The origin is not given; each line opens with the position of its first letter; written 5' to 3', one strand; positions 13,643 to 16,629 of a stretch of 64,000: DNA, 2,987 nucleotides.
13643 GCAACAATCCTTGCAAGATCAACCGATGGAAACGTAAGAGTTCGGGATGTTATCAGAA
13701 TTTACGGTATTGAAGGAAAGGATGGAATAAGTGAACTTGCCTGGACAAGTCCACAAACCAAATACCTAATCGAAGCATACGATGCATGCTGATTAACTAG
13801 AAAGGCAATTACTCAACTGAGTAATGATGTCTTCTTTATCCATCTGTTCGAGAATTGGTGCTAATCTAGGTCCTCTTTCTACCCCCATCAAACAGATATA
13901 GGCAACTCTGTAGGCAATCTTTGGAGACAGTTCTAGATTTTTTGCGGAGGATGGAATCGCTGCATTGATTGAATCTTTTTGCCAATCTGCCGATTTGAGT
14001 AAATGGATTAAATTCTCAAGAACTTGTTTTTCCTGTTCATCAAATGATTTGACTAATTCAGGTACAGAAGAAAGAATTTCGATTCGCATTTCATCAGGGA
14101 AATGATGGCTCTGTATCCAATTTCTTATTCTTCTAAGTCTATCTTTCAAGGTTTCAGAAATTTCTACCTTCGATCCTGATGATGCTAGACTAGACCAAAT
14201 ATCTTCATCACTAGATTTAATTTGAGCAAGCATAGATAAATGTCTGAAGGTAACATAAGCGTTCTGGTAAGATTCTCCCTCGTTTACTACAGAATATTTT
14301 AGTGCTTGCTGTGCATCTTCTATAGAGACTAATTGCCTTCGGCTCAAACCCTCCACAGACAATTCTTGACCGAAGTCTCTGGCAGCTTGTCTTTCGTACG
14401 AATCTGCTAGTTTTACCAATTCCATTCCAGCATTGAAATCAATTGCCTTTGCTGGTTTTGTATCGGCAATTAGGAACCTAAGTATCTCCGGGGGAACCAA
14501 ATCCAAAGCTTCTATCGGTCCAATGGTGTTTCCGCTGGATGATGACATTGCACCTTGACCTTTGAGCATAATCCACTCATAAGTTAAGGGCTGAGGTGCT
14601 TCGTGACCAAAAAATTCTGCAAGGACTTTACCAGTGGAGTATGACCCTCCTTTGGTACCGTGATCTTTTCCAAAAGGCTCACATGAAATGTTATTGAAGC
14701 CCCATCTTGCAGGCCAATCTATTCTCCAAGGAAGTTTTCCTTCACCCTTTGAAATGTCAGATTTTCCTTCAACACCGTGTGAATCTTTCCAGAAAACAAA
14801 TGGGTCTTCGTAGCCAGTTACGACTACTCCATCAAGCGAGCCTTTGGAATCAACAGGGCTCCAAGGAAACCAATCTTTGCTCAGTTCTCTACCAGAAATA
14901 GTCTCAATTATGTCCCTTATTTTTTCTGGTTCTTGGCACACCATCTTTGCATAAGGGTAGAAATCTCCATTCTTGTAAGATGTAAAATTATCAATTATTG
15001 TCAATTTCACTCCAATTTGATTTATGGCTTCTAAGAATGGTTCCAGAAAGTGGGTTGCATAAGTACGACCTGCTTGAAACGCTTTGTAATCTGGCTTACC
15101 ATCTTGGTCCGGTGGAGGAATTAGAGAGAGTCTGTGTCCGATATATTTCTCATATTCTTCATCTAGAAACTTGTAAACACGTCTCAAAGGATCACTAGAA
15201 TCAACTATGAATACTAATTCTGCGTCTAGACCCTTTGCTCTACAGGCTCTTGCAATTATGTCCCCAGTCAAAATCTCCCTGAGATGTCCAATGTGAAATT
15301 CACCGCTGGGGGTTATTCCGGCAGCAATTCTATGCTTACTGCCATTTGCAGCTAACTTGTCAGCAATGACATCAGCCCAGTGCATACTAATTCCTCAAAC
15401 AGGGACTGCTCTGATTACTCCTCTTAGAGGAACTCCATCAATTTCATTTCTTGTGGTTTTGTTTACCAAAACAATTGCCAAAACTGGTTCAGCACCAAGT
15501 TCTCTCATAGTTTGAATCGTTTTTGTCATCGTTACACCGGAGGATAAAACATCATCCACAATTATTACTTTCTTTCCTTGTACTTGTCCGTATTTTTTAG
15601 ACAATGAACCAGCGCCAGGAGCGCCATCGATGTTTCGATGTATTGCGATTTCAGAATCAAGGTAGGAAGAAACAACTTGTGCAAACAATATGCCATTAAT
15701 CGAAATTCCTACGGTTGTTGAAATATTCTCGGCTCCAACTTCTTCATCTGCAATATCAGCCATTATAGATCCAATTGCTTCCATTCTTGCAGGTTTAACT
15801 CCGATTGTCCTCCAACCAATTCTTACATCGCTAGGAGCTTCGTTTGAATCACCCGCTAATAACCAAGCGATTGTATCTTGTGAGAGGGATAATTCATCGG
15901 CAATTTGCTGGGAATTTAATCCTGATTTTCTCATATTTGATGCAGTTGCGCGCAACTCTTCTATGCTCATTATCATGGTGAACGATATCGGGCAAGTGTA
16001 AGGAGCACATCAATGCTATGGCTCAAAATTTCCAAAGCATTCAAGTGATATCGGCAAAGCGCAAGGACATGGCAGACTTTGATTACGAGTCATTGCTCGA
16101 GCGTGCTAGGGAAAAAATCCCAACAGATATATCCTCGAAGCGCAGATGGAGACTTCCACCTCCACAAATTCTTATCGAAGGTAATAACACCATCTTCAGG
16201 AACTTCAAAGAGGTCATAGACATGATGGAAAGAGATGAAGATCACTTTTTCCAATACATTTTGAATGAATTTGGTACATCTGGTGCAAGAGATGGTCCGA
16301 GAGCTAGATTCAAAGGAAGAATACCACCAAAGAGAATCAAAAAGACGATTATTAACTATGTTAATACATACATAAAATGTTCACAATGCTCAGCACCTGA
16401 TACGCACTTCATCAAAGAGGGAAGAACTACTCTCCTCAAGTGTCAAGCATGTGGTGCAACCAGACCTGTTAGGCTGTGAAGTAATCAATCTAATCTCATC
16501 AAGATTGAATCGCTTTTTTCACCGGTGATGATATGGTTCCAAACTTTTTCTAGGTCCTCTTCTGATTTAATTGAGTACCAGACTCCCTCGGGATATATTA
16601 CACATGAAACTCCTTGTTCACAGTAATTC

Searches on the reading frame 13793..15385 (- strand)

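Call 24: search_protein_families(library=pfam, proteins=[window:13793-15385:-])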
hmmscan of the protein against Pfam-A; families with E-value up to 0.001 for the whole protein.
window:13793-15385:- (530 aa): 4 families
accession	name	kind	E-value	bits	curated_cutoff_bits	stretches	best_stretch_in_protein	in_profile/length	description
PF01921.24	tRNA-synt_1f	-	7.8e-90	301.8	27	1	1-338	1-340/360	tRNA synthetases class I (K)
PF09334.17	tRNA-synt_1g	-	2.1e-08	33.8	20.1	0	27-57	11-41/391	tRNA synthetases class I (M)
PF19269.4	Anticodon_2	-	4.1e-08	34.2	23.6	1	408-525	18-138/141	Anticodon binding domain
PF01406.26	tRNA-synt_1e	-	3.4e-05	23.8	27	0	22-58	15-51/301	tRNA synthetases class I (C) catalytic domain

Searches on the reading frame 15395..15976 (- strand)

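Call 24: search_protein_families(library=pfam, proteins=[window:15395-15976:-])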
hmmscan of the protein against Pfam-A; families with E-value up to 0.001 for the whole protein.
window:15395-15976:- (193 aa): 1 family
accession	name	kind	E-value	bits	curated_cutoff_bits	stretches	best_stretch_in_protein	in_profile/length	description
PF00156.33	Pribosyltran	-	6.3e-16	58.5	26.3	1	57-176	4-129/158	Phosphoribosyl transferase domain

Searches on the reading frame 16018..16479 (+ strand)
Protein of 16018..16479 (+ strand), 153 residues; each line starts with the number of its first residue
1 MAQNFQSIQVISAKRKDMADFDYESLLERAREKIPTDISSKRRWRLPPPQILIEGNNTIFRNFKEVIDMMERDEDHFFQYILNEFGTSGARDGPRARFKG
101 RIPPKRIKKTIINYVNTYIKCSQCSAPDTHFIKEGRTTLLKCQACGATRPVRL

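Call 24: search_protein_families(library=pfam, proteins=[window:16018-16479:+])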
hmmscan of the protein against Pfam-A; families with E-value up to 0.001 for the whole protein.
window:16018-16479:+ (153 aa): 1 family
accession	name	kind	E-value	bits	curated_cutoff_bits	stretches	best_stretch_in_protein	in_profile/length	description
PF01873.23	eIF-5_eIF-2B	-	1.8e-33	115.4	27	1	39-147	6-116/117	Domain found in IF2B/IF5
